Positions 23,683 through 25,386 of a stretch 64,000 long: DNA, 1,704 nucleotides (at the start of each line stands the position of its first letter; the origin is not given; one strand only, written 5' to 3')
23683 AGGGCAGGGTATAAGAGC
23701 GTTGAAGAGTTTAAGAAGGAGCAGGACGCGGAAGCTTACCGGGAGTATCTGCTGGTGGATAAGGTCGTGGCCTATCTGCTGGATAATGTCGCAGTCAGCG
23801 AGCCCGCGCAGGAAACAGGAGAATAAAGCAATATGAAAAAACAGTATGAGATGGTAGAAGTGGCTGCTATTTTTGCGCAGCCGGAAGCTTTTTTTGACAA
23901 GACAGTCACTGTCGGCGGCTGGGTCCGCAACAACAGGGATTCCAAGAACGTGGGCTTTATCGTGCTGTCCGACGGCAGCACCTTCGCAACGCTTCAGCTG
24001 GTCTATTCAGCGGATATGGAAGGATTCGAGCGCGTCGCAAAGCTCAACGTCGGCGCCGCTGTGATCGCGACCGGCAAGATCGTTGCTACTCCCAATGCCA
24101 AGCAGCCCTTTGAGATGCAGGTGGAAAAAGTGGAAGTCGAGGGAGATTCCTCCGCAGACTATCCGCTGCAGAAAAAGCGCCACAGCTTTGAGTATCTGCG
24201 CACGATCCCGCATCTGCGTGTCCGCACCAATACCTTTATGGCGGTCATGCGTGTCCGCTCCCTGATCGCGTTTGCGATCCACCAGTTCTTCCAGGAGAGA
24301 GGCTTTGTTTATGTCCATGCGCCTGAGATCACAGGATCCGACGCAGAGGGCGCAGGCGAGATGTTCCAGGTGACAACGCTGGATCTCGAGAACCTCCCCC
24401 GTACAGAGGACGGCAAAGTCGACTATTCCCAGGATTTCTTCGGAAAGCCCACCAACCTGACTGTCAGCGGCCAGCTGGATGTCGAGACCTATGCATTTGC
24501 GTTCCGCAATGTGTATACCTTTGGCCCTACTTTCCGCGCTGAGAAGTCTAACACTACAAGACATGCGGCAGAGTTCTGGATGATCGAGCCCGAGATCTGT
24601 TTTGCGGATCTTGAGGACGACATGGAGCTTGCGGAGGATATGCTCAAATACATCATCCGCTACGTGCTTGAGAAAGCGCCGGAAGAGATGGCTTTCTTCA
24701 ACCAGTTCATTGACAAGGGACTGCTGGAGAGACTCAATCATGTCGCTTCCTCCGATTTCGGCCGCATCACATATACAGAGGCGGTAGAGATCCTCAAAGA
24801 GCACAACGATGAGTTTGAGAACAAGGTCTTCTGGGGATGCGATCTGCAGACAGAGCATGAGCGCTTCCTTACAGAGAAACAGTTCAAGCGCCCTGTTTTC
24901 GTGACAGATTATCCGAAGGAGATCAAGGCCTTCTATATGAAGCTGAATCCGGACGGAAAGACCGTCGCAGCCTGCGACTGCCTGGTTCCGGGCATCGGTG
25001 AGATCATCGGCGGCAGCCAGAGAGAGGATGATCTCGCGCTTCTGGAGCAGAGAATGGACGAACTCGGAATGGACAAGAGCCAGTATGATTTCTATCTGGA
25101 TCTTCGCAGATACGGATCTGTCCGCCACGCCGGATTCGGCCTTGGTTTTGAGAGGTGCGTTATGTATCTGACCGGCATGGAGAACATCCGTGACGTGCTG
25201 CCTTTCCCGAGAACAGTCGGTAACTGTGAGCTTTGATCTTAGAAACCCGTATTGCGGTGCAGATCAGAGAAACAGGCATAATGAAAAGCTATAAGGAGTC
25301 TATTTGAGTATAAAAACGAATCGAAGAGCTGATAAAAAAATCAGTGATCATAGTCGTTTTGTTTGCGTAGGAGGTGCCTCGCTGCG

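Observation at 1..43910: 43.9-kb spacer-less perfect palindrome spanning two thirds of the window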

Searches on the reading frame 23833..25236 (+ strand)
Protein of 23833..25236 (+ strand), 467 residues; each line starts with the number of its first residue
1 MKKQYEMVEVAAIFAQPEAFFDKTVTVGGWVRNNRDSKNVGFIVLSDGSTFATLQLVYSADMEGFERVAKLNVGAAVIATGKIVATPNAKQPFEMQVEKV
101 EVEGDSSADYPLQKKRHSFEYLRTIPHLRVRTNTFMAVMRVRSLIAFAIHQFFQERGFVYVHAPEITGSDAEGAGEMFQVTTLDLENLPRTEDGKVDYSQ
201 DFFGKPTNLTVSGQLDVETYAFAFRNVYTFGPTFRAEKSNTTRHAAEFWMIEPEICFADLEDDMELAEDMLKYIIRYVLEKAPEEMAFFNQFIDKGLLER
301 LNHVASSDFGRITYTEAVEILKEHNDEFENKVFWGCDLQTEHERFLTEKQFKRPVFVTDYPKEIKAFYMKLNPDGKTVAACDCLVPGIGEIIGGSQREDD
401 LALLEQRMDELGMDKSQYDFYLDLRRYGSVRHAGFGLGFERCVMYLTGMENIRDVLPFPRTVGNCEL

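Call 14: find_encoding_contigs(protein=window:23833-25236:+, flank=10000, max_places=10)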
Protein window:23833-25236:+ (467 aa): 6 contigs read that carry it; 6 places shown.
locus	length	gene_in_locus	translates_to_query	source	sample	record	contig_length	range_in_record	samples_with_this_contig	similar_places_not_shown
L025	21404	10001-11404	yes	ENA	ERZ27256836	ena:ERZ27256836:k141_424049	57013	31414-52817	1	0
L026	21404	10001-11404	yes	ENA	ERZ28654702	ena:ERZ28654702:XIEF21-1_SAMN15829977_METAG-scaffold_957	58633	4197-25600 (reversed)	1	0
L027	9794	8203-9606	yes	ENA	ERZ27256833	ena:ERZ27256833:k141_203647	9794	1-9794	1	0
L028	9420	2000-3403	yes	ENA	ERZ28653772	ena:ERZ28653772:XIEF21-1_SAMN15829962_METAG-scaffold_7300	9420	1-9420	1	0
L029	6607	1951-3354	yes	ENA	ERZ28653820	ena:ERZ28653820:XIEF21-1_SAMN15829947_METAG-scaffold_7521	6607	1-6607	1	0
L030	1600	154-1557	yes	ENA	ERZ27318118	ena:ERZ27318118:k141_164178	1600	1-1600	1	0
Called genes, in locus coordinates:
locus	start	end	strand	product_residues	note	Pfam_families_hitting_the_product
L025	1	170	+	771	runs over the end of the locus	PF00330:Aconitase, PF00694:Aconitase_C (faint)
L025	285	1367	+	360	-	PF01820:Dala_Dala_lig_N, PF01071:GARS_A (weak), PF02655:ATP-grasp_3 (weak), PF08443:RimK, PF02222:ATP-grasp (weak), PF02786:CPSase_L_D2 (weak), PF07478:Dala_Dala_lig_C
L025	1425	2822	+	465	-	PF08245:Mur_ligase_M, PF02875:Mur_ligase_C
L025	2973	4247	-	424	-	PF01979:Amidohydro_1, PF07969:Amidohydro_3 (faint), PF12890:DHOase, PF19799:DUF6282 (faint)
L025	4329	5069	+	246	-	PF01553:Acyltransferase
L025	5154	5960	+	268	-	PF10418:DHODB_Fe-S_bind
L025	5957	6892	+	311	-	PF01180:DHO_dh, PF01207:Dus (weak)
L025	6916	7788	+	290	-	PF00288:GHMP_kinases_N, PF08544:GHMP_kinases_C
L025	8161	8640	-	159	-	-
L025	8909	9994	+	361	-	PF00254:FKBP_C, PF05698:Trigger_C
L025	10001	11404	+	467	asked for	PF01336:tRNA_anti-codon, PF00152:tRNA-synt_2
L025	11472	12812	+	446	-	PF24568:CC_PcsB, PF00877:NLPC_P60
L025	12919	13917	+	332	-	PF00117:GATase, PF07722:Peptidase_C26, PF03054:tRNA_Me_trans (weak)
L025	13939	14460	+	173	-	PF00958:GMP_synt_C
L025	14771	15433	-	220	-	PF19700:DUF6198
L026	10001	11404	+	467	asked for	PF01336:tRNA_anti-codon, PF00152:tRNA-synt_2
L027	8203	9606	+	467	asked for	PF01336:tRNA_anti-codon, PF00152:tRNA-synt_2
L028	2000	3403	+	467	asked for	PF01336:tRNA_anti-codon, PF00152:tRNA-synt_2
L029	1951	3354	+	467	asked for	PF01336:tRNA_anti-codon, PF00152:tRNA-synt_2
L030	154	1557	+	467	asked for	PF01336:tRNA_anti-codon, PF00152:tRNA-synt_2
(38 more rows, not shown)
